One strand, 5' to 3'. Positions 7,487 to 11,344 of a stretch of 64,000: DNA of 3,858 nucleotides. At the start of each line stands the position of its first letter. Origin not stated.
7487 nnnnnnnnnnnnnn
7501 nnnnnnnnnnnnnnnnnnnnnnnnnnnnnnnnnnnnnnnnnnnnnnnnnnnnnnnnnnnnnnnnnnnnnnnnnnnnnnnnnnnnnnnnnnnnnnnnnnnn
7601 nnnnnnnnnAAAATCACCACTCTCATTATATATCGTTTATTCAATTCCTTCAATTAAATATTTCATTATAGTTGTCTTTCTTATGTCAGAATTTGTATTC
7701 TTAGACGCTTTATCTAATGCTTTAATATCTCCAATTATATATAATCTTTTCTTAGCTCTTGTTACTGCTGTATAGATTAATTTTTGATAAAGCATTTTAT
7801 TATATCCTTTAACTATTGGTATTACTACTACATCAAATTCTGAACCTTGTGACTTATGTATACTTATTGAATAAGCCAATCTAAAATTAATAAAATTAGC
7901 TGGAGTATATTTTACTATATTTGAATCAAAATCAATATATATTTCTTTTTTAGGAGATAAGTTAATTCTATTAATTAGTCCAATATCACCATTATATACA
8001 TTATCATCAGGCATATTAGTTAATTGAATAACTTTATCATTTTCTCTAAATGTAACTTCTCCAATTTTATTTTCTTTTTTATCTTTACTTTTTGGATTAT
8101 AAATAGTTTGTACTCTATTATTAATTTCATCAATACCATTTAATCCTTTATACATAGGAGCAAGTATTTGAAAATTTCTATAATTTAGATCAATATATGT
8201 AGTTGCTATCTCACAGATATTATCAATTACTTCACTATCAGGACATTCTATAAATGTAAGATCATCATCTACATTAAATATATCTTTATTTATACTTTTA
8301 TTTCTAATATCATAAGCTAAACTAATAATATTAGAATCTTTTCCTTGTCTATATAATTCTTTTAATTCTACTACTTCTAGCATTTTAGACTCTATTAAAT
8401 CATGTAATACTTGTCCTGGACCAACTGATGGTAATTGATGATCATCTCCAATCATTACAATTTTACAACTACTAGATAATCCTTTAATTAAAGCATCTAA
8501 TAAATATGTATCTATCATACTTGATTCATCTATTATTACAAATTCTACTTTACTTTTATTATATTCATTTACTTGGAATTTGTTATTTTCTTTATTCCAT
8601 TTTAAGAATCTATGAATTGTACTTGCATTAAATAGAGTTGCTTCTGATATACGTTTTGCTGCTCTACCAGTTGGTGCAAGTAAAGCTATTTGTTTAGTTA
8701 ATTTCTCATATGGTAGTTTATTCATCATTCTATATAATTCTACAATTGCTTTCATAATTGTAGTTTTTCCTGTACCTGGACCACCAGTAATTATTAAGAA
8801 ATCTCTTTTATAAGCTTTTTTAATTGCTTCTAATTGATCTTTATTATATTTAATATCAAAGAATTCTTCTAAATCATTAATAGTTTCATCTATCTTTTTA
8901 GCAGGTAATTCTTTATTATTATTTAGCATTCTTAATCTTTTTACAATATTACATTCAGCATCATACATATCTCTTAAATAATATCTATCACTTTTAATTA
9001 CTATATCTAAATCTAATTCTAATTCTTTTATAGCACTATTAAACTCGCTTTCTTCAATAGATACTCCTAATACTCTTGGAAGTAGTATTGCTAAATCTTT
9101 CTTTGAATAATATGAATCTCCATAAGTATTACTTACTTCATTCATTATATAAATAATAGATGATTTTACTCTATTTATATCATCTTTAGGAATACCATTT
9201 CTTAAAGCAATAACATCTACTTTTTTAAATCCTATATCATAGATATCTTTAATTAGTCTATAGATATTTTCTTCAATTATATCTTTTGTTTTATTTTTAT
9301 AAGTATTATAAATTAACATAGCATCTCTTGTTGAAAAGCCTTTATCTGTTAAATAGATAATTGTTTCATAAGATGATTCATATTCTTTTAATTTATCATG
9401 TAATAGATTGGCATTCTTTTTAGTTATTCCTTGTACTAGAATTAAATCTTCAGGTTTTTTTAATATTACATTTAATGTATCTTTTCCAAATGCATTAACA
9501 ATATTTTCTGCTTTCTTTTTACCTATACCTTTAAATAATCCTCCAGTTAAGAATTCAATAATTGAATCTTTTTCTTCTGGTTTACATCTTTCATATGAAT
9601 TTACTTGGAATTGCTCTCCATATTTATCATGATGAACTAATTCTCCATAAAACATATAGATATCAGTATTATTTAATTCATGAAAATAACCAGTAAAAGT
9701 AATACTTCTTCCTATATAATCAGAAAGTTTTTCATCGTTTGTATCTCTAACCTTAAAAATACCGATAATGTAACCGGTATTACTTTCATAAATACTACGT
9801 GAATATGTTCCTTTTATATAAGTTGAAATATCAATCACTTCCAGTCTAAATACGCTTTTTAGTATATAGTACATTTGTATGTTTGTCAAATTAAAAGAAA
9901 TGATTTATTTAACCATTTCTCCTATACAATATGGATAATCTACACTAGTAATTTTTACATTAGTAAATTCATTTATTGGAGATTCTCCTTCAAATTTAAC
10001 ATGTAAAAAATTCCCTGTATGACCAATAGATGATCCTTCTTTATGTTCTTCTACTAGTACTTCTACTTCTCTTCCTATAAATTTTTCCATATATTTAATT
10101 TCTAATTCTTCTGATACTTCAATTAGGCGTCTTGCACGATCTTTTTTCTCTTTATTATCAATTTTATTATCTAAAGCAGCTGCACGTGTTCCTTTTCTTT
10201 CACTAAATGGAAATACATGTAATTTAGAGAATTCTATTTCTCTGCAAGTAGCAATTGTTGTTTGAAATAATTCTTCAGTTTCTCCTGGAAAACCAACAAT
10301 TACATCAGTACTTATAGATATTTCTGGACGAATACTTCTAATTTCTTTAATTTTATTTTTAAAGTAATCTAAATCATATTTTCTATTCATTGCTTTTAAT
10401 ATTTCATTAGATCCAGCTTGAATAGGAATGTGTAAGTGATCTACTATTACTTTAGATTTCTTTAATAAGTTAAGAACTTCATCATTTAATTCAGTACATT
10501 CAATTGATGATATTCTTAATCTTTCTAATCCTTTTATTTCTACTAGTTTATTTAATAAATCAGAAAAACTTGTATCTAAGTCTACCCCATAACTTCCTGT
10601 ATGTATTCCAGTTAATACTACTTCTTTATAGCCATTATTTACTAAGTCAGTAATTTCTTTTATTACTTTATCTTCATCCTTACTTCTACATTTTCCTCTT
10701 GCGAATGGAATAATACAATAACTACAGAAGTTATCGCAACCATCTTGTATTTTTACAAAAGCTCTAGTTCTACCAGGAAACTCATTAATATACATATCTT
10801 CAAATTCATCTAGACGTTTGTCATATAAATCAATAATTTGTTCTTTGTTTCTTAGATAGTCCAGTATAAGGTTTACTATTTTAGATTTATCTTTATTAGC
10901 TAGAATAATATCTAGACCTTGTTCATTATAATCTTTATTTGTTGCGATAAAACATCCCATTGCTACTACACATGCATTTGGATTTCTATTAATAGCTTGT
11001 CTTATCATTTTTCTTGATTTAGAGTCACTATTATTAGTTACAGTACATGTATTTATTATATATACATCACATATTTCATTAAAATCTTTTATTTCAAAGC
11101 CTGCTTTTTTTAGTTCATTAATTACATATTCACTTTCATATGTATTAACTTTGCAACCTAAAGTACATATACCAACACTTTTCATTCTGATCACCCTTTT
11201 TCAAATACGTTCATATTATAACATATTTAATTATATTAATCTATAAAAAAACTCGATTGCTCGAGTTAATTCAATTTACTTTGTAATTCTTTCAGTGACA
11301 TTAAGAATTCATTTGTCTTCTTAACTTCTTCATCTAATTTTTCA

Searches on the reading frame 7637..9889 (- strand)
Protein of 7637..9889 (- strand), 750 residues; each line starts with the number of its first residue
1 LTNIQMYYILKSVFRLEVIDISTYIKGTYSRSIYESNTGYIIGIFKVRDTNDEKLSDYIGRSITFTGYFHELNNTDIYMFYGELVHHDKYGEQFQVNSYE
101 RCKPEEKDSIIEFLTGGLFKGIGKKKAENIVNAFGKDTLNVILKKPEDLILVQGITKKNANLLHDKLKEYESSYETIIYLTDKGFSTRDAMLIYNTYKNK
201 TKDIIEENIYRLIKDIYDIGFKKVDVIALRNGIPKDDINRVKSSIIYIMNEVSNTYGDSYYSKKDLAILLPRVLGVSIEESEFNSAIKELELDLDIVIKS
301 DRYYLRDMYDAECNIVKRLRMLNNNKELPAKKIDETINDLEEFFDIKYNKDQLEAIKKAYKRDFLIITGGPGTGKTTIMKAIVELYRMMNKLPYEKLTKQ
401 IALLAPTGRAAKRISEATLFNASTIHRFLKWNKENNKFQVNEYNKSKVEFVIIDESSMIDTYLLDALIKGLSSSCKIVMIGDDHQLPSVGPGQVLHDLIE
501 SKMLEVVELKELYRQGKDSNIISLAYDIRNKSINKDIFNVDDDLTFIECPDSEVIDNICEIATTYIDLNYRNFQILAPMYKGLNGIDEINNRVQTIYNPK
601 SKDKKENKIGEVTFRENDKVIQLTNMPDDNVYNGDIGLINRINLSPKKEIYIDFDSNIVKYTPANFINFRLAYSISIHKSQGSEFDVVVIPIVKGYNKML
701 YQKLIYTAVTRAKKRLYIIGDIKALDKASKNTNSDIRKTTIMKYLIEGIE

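Call 34: search_protein_families(library=pfam, proteins=[window:7637-9889:-], max_evalue=0.001)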
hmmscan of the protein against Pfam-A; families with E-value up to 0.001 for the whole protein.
window:7637-9889:- (750 aa): 13 families
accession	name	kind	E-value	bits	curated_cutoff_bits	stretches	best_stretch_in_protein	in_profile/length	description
PF13245.12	AAA_19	-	2e-41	141.7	25.1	1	352-491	1-134/134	AAA domain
PF13604.12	AAA_30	-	6.2e-41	140.7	27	1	348-536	2-176/191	AAA domain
PF14490.11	HHH_RecD2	-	2.3e-26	92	27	1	171-260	3-92/92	ATP-dependent RecD2 DNA helicase HHH domain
PF18335.7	SH3_13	-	3.2e-18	65.7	41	1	589-654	1-65/65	ATP-dependent RecD-like DNA helicase SH3 domain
PF13538.12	UvrD_C_2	-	2.5e-17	62.9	27.4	1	671-719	1-52/52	UvrD-like helicase C-terminal domain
PF23139.1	OB_YrrC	-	8.4e-16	58.1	27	1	23-104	2-76/76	ATP-dependent DNA helicase YrrC, OB-fold domain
PF01443.25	Viral_helicase1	-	6.4e-12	46.2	21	1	366-567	2-174/228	Viral superfamily 1 RNA helicase core domain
PF13086.12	AAA_11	-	1.2e-11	45.3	27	1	347-407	1-61/257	AAA domain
PF00580.27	UvrD-helicase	-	2.6e-05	24.5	23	0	349-416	2-63/271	UvrD/REP helicase N-terminal domain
PF20720.3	nSTAND3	-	3.8e-05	23.9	27.2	1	354-387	9-42/155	Novel STAND NTPase 3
PF14520.12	HHH_5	-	9.1e-05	23.3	27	1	120-169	8-57/57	Helix-hairpin-helix domain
PF00270.35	DEAD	-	0.00015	22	26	1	350-499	2-142/167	DEAD/DEAH box helicase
PF05970.20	PIF1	-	0.00083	19.4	25.9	0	360-471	20-126/223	PIF1-like helicase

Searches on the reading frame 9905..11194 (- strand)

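Call 34: search_protein_families(library=pfam, proteins=[window:9905-11194:-], max_evalue=0.001)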
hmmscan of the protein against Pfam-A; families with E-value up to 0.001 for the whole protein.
window:9905-11194:- (429 aa): 3 families
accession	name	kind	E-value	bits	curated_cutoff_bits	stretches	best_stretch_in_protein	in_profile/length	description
PF04055.27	Radical_SAM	-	1.3e-25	90.9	29.5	1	148-314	2-163/166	Radical SAM superfamily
PF00919.26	UPF0004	-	2.9e-21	75.8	27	1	7-88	2-84/98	Uncharacterized protein family UPF0004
PF01938.26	TRAM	-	2.7e-05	24.4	21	1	371-427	2-60/61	TRAM domain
